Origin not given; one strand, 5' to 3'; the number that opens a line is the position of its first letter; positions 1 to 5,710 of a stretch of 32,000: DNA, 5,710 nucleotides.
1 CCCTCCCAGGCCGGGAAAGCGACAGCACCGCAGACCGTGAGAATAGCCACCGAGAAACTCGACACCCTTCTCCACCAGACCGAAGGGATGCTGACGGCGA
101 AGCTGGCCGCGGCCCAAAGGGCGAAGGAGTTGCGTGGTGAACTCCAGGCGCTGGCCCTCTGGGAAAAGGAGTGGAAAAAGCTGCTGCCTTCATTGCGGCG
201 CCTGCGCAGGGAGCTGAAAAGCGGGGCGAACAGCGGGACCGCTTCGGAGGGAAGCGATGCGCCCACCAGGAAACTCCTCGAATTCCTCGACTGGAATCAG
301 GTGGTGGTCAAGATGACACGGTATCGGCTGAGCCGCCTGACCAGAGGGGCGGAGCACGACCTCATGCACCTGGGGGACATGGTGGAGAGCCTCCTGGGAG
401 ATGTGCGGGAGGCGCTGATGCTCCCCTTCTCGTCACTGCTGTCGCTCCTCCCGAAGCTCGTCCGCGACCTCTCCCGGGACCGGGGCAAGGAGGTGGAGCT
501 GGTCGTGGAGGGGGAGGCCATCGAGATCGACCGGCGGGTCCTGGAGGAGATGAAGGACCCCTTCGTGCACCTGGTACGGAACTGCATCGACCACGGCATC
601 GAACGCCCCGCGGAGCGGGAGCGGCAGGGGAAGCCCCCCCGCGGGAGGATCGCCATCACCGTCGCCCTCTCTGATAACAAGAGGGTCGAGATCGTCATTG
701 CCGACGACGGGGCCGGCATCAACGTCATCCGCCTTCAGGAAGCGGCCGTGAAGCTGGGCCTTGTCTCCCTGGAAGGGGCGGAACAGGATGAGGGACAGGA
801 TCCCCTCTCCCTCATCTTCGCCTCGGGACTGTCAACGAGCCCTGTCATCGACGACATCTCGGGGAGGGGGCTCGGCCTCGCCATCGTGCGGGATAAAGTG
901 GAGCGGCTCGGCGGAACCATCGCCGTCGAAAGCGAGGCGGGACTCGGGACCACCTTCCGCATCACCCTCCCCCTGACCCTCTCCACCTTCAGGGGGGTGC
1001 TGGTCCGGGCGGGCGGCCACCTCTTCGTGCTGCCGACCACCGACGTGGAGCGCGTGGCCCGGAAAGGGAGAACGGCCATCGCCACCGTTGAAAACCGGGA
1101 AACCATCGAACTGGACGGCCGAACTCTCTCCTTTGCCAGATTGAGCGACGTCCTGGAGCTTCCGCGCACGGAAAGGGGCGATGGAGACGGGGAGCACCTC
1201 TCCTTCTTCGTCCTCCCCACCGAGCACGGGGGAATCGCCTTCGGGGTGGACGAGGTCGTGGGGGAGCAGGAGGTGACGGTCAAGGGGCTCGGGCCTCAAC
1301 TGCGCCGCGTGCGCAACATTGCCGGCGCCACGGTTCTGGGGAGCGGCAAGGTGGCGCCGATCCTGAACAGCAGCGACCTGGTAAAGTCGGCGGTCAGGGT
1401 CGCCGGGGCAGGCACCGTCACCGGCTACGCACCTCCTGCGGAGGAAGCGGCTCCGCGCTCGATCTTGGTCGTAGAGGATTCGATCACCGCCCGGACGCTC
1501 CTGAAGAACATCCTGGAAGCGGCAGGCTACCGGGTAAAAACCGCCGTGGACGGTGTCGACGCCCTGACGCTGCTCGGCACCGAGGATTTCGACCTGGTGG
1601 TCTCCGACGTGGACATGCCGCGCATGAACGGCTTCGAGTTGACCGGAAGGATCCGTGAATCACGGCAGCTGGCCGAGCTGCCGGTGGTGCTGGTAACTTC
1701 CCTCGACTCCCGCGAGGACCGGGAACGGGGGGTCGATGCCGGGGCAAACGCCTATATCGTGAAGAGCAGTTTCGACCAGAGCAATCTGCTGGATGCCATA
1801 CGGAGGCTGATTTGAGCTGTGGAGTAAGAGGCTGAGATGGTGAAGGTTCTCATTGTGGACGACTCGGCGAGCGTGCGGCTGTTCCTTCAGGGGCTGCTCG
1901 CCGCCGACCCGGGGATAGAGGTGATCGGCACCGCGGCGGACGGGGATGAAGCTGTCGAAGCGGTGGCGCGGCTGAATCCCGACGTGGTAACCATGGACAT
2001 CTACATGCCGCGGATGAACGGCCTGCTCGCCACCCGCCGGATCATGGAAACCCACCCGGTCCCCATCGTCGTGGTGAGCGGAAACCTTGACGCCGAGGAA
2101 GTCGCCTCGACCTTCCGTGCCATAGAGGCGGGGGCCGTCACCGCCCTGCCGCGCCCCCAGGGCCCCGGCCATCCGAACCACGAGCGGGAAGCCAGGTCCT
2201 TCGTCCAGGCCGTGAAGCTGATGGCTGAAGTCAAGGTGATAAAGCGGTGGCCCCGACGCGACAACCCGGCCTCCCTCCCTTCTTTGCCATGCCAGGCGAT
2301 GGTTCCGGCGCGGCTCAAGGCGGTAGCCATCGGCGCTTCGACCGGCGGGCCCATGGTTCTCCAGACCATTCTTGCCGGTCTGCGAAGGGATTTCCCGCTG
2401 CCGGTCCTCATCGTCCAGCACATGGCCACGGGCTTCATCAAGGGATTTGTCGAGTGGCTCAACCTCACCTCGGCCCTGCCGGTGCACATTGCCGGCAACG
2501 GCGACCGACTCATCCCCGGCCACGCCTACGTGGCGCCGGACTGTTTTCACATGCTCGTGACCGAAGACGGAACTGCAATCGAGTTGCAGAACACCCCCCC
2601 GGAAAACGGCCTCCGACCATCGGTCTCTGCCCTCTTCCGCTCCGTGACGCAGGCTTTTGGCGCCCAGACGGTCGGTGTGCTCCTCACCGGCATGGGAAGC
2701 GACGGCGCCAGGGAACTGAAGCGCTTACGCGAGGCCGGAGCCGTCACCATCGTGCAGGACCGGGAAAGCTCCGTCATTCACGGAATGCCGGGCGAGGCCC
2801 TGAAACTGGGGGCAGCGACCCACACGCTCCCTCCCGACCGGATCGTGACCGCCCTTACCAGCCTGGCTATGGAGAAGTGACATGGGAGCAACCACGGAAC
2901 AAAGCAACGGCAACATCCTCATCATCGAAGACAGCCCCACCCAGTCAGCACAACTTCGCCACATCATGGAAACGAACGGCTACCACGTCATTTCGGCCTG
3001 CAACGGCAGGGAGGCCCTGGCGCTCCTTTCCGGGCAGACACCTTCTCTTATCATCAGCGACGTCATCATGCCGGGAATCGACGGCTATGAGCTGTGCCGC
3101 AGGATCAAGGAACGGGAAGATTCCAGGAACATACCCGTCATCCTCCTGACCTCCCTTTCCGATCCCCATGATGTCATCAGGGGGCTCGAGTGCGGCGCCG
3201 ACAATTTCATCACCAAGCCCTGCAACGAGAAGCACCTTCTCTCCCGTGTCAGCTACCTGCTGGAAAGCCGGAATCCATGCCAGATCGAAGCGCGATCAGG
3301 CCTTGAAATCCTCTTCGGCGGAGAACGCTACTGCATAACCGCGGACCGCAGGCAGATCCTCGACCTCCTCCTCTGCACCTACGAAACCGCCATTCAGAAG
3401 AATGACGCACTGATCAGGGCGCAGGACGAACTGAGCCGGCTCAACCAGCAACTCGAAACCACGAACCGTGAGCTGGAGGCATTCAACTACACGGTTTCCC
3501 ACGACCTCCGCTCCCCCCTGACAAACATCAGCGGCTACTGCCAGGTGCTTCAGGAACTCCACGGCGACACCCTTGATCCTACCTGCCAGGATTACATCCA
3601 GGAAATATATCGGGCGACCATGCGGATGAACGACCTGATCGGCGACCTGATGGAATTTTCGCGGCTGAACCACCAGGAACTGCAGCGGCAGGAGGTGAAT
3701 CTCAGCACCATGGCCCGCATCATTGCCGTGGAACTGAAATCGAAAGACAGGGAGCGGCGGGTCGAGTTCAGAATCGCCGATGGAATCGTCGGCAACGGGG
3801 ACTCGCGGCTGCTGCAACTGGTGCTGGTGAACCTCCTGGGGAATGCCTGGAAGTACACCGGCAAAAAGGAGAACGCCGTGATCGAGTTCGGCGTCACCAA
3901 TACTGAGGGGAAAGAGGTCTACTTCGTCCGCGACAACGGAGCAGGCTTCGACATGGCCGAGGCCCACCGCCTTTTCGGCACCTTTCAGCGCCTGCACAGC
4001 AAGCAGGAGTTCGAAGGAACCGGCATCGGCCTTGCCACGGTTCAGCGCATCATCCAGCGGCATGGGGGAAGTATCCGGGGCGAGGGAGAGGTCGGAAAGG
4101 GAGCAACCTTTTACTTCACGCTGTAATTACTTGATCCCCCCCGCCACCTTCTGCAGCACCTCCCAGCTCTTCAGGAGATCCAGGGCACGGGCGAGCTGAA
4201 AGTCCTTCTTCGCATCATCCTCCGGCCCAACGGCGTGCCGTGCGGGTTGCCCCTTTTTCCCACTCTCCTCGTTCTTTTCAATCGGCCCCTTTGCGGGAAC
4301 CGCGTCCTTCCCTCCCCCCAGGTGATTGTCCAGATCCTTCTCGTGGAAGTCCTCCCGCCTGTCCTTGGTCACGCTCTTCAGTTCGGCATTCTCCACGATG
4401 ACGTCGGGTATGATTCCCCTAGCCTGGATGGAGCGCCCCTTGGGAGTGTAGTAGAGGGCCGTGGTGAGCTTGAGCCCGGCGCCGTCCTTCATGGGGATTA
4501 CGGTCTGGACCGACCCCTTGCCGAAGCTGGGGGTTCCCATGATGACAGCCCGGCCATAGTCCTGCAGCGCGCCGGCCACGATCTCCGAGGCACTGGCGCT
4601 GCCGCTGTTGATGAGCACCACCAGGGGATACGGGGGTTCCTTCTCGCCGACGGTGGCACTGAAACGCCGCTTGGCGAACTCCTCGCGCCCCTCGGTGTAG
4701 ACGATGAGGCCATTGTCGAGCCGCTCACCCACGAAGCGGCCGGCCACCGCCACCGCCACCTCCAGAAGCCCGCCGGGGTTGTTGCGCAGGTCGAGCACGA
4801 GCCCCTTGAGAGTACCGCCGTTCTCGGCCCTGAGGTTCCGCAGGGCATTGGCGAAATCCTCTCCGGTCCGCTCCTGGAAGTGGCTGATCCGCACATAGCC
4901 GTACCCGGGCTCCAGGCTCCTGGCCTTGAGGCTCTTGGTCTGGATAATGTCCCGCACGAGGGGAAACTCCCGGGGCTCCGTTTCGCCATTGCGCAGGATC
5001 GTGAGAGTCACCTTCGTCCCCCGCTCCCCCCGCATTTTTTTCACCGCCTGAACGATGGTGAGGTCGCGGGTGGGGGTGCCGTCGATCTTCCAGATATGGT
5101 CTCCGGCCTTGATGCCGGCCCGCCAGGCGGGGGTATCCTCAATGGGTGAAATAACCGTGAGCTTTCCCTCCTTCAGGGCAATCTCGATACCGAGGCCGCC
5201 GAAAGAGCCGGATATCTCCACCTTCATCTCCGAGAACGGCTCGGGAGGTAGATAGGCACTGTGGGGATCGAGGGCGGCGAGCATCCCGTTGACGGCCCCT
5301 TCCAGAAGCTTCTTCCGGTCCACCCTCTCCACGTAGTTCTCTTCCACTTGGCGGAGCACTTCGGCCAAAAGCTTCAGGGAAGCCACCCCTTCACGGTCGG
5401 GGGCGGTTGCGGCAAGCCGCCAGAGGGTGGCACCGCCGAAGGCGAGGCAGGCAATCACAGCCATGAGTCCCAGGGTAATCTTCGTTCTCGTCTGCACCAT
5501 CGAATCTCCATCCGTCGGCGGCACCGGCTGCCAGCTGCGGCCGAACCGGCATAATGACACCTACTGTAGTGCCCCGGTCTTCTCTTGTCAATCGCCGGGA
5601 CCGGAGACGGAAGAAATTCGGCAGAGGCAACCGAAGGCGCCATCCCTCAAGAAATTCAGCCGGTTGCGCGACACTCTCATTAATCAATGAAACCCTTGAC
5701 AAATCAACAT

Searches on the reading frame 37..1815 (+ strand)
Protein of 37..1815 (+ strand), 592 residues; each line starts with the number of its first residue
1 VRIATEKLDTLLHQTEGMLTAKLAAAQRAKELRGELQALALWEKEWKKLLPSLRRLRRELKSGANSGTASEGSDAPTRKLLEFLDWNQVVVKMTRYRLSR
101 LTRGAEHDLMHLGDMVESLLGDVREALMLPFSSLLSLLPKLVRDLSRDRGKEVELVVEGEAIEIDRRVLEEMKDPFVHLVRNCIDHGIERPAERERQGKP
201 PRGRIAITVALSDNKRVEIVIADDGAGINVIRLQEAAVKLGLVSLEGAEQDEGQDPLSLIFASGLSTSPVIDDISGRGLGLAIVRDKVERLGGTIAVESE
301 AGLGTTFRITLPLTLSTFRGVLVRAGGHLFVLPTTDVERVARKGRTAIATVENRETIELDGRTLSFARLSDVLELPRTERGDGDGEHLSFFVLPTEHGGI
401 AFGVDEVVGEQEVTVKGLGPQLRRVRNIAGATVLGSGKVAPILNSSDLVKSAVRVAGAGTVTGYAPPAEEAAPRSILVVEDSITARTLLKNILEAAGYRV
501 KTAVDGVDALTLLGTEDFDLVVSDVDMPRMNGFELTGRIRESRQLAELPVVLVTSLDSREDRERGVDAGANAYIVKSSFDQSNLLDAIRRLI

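Call 59: search_protein_families(library=pfam, proteins=[window:37-1815:+])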
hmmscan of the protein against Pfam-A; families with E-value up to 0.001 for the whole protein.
window:37-1815:+ (592 aa): 3 families
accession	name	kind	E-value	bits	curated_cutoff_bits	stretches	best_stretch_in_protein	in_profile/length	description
PF00072.30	Response_reg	-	6.8e-27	94.3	30.2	1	476-589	1-111/111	Response regulator receiver domain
PF01584.24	CheW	-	1.8e-18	66.9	23.5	1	320-451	2-136/138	CheW-like domain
PF02518.31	HATPase_c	-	4.9e-18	66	26.4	1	175-314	5-110/111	Histidine kinase-, DNA gyrase B-, and HSP90-like ATPase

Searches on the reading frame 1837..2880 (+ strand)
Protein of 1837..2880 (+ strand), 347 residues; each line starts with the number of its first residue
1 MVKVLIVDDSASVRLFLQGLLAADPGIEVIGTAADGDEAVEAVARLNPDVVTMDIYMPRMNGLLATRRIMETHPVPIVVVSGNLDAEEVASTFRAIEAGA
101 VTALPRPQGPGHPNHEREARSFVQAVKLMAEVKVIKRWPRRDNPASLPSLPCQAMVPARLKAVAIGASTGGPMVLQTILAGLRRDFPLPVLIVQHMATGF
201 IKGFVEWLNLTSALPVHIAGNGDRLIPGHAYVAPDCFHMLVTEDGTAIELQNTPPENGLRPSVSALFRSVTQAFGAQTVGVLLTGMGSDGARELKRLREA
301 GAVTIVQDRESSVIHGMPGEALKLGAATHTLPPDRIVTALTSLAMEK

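Call 59: search_protein_families(library=pfam, proteins=[window:1837-2880:+])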
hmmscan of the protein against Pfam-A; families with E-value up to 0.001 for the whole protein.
window:1837-2880:+ (347 aa): 3 families
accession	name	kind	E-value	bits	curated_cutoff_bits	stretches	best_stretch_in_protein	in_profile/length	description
PF01339.22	CheB_methylest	-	1.2e-59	201.3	24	1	163-339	1-173/174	CheB methylesterase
PF00072.30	Response_reg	-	3e-20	72.9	30.2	1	4-108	1-101/111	Response regulator receiver domain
PF02310.24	B12-binding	-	0.00063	20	32.1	0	26-88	28-97/121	B12 binding domain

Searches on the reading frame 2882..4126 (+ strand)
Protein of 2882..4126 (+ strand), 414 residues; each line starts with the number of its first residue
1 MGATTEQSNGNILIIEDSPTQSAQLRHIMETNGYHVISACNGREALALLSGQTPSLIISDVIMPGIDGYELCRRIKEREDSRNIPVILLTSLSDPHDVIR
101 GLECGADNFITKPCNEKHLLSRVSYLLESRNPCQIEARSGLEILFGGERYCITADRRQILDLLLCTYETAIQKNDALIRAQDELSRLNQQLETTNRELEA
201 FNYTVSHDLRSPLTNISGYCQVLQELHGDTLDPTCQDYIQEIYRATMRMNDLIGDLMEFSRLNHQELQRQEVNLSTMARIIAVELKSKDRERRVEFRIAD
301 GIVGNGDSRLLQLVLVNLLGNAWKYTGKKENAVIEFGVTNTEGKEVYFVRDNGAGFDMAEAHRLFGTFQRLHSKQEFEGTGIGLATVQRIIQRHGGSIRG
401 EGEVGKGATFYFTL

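Call 59: search_protein_families(library=pfam, proteins=[window:2882-4126:+])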
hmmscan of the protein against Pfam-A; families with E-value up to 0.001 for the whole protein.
window:2882-4126:+ (414 aa): 3 families
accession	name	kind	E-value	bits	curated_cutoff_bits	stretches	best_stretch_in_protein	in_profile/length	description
PF00072.30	Response_reg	-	3.7e-29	101.6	30.2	1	12-123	1-110/111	Response regulator receiver domain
PF02518.31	HATPase_c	-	9.1e-21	74.8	26.4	1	306-414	1-107/111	Histidine kinase-, DNA gyrase B-, and HSP90-like ATPase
PF00512.31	HisKA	-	3e-16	59.7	26.9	1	199-264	3-65/66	His Kinase A (phospho-acceptor) domain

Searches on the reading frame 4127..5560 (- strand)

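Call 59: search_protein_families(library=pfam, proteins=[window:4127-5560:-])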
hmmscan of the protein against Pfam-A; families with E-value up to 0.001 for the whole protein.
window:4127-5560:- (477 aa): 5 families
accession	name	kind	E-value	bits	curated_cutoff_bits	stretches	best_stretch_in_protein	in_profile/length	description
PF03572.23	Peptidase_S41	-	1.7e-53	181.1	24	1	220-389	2-165/165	Peptidase family S41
PF13180.12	PDZ_2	-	2.1e-14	54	27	1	121-195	1-74/80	PDZ domain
PF17820.7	PDZ_6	-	4.1e-11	42.9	27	1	136-190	2-54/54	PDZ domain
PF00595.29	PDZ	-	4.9e-10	40.1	23.2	1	119-189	8-81/81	PDZ domain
PF22694.1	CtpB_N-like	-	1.4e-09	38.7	27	1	60-104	36-81/85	Activating protease CtpB N-terminal domain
